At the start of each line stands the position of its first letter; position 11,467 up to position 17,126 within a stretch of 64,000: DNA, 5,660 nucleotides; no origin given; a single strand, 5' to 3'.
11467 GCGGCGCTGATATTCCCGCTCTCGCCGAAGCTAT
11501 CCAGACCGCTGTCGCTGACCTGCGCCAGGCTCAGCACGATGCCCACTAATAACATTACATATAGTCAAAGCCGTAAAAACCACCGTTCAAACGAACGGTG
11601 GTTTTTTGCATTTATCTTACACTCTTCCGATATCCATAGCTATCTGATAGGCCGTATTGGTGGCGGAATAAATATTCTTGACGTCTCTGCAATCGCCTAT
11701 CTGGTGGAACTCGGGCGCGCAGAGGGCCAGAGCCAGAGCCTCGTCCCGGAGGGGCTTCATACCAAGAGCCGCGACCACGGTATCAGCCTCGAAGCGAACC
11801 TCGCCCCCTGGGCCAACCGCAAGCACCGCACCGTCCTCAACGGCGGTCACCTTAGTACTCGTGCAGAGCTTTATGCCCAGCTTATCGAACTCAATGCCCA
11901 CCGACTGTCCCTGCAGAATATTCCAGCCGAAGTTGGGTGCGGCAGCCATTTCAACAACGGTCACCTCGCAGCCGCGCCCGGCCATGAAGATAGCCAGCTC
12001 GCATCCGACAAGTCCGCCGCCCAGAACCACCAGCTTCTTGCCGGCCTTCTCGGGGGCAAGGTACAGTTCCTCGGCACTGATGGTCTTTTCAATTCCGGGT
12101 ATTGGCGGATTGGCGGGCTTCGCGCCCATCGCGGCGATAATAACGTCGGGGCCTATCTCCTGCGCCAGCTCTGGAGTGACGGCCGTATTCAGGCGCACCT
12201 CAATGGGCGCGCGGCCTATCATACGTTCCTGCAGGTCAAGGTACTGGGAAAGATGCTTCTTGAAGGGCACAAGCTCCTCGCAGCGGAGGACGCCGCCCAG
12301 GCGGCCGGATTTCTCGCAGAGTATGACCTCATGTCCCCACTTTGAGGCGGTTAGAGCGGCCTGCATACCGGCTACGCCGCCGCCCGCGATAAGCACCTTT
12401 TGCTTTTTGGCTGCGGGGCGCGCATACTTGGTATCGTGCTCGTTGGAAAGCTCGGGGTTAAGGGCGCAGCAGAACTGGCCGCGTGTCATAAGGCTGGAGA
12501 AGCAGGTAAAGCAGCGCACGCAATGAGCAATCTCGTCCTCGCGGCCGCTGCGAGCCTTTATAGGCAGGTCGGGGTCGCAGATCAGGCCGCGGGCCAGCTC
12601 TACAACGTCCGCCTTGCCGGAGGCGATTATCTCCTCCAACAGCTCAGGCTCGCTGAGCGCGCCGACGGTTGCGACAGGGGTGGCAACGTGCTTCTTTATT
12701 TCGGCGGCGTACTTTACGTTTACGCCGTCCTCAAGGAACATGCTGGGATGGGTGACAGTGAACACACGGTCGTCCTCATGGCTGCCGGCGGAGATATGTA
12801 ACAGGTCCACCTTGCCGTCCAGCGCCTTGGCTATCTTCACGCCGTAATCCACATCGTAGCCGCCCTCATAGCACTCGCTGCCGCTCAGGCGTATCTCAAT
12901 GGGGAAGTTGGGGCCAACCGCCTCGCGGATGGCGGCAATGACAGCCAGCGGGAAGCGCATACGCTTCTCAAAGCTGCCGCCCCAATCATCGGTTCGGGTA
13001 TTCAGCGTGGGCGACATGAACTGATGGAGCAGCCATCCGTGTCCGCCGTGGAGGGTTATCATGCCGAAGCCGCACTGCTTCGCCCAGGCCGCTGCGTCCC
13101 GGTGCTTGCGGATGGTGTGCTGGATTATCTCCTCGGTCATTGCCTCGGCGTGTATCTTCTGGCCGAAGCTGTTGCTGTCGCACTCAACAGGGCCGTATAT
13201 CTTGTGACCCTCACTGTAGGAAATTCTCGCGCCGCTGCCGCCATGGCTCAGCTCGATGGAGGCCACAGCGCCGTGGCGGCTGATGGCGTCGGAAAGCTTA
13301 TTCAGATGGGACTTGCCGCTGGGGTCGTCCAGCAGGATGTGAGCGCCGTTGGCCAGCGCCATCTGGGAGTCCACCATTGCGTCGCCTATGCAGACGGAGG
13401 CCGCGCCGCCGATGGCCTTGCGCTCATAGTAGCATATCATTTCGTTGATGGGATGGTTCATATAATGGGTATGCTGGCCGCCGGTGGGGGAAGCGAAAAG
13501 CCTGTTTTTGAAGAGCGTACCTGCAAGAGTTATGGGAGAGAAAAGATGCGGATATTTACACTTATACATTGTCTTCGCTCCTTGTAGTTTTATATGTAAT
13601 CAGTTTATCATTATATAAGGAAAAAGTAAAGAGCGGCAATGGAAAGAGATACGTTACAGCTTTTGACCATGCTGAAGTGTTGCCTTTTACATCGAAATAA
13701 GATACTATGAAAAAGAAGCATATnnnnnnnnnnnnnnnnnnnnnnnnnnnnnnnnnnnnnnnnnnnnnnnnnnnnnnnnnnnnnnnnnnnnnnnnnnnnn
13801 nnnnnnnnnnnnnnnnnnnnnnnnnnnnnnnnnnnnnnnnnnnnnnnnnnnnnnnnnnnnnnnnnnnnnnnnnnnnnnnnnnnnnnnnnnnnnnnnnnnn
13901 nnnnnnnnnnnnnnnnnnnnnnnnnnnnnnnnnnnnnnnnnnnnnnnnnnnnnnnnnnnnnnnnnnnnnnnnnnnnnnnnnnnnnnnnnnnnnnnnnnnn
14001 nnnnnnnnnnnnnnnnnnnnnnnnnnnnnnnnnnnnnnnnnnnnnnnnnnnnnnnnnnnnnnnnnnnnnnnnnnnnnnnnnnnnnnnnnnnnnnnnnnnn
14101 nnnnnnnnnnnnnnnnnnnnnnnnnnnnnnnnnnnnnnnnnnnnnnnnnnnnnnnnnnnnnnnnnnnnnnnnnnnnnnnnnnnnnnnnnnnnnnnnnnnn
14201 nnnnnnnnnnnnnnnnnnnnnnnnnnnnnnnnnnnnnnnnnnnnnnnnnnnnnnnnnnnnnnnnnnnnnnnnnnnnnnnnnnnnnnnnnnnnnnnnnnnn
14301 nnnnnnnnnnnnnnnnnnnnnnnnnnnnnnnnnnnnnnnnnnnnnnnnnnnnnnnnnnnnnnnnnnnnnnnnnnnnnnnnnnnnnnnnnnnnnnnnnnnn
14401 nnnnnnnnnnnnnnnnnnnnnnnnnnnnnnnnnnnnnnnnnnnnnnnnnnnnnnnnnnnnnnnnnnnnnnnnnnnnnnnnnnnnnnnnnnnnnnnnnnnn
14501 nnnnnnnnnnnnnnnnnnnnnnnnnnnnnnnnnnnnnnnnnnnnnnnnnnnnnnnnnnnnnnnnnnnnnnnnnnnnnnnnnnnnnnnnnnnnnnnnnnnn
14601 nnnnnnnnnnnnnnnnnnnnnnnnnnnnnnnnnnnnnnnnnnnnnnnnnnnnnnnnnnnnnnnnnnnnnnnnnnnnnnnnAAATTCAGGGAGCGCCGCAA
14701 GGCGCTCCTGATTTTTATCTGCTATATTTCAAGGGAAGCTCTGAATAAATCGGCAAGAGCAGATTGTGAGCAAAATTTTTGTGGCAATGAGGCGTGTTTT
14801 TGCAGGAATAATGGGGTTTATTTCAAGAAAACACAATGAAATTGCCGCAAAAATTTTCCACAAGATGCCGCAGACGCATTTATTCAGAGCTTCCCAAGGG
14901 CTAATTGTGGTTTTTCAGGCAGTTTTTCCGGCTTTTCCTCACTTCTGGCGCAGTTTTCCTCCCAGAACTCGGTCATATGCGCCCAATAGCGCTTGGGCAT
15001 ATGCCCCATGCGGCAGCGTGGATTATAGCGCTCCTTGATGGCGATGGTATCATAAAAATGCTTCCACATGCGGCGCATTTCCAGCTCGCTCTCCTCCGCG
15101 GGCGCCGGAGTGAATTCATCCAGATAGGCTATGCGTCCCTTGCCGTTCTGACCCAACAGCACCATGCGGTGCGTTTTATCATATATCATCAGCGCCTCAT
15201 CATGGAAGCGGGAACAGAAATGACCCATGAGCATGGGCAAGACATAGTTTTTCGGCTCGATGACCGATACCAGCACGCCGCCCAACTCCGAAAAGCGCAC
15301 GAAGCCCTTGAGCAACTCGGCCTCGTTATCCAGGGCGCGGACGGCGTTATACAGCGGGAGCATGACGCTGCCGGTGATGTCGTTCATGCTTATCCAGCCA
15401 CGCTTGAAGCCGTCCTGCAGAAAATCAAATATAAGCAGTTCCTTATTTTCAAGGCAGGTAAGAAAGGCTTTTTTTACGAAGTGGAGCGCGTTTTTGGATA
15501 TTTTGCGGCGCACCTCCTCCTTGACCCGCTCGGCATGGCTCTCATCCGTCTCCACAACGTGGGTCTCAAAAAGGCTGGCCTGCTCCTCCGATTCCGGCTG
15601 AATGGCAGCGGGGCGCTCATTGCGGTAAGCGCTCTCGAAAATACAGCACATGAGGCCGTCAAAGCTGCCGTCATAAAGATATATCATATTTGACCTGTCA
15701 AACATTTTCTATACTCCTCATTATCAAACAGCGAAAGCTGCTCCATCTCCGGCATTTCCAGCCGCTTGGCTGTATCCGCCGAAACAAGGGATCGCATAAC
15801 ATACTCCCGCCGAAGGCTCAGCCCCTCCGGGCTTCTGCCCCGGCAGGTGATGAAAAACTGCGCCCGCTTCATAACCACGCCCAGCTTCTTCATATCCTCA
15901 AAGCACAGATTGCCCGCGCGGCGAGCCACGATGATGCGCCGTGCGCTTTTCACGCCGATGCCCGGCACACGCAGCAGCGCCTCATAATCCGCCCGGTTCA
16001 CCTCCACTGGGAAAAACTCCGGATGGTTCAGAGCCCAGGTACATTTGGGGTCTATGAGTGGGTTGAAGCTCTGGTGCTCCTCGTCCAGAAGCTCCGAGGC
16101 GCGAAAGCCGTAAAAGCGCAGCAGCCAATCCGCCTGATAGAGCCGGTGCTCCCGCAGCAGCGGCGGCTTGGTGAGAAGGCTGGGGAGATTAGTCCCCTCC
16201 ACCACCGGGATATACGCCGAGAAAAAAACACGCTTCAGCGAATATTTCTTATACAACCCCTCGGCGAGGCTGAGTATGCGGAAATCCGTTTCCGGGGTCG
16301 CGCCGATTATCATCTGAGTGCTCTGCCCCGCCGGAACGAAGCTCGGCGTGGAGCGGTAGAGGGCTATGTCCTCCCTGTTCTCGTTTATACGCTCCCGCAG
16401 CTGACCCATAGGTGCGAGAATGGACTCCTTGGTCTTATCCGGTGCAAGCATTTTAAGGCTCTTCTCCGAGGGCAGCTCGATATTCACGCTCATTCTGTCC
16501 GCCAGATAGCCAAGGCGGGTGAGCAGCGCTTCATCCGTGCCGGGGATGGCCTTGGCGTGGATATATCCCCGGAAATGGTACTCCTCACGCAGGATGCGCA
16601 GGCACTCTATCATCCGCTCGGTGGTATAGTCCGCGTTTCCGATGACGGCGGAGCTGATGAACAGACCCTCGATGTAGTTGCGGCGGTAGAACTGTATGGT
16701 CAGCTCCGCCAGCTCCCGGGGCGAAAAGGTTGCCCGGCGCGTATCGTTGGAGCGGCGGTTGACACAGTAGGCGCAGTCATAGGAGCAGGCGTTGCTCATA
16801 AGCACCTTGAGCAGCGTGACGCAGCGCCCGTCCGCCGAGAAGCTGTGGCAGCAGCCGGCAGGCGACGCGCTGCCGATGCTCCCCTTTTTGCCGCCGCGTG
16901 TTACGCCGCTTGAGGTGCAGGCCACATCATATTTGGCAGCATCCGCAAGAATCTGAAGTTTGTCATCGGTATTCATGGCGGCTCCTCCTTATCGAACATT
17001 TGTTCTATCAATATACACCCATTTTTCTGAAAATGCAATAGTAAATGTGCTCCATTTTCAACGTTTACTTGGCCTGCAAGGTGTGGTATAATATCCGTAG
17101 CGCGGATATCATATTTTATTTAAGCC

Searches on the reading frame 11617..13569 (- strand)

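Call 17: search_protein_families(library=pfam, proteins=[window:11617-13569:-])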
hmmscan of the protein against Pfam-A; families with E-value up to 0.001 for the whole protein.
window:11617-13569:- (650 aa): 11 families
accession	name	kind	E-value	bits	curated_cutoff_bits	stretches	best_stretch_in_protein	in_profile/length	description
PF00724.26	Oxidored_FMN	-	6.4e-56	190.5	27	1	9-346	2-342/342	NADH:flavin oxidoreductase / NADH oxidase family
PF07992.20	Pyr_redox_2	-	1.9e-25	90.4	26.1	1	391-610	2-243/291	Pyridine nucleotide-disulphide oxidoreductase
PF00070.33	Pyr_redox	-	6.7e-16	59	22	1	512-580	1-69/82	Pyridine nucleotide-disulphide oxidoreductase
PF01266.30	DAO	-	9.8e-11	42.2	27.9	0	513-546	2-35/353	FAD dependent oxidoreductase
PF13450.12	NAD_binding_8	-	6.1e-09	36.5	21.9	1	394-433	1-40/68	NAD(P)-binding Rossmann-like domain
PF12831.13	FAD_oxidored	-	2.5e-08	34.1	27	1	392-438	2-48/416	FAD dependent oxidoreductase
PF13738.12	Pyr_redox_3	-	1.2e-07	31.7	30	1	476-543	127-197/305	Pyridine nucleotide-disulphide oxidoreductase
PF01134.28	GIDA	-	2.5e-07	30.5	22.1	0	391-428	1-38/391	Glucose inhibited division protein A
PF00890.30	FAD_binding_2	-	5.5e-06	26.3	20.4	1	392-426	2-36/414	FAD binding domain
PF03486.20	HI0933_like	-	1.3e-05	25.2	50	0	391-425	2-36/244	HI0933-like protein Rossmann domain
PF01262.27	AlaDh_PNT_C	-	0.00012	22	23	1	388-420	27-59/214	Alanine dehydrogenase/PNT, C-terminal domain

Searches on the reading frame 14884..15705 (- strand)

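Call 58: search_protein_families(library=pfam, max_evalue=0.00001, proteins=[window:14884-15705:-])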
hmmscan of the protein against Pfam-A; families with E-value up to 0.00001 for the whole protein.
window:14884-15705:- (273 aa): 1 family
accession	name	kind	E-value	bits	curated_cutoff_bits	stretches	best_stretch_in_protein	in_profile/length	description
PF13566.11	DUF4130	-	2.3e-43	148.2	27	1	87-246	2-146/146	Domain of unknown function (DUF4130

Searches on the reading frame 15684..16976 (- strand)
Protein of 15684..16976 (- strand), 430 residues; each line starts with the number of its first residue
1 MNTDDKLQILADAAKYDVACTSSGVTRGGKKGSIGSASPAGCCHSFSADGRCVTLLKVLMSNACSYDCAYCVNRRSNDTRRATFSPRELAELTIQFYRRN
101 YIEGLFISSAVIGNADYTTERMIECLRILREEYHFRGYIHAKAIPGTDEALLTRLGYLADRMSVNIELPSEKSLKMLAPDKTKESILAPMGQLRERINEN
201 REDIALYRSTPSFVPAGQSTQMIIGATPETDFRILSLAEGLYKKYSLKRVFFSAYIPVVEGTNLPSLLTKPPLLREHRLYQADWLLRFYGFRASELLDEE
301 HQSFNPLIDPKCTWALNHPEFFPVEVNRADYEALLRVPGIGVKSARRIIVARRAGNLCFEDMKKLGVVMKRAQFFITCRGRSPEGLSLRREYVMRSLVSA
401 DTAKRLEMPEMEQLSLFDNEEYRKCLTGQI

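Call 58: search_protein_families(library=pfam, max_evalue=0.00001, proteins=[window:15684-16976:-])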
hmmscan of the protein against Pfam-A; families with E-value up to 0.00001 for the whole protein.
window:15684-16976:- (430 aa): 2 families
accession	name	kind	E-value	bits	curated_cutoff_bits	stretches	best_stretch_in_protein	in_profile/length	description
PF04055.27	Radical_SAM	-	1.4e-07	32.2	29.5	1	59-197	2-141/166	Radical SAM superfamily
PF12836.13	HHH_3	-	3.8e-06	27.3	27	1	324-367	6-48/65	Helix-hairpin-helix motif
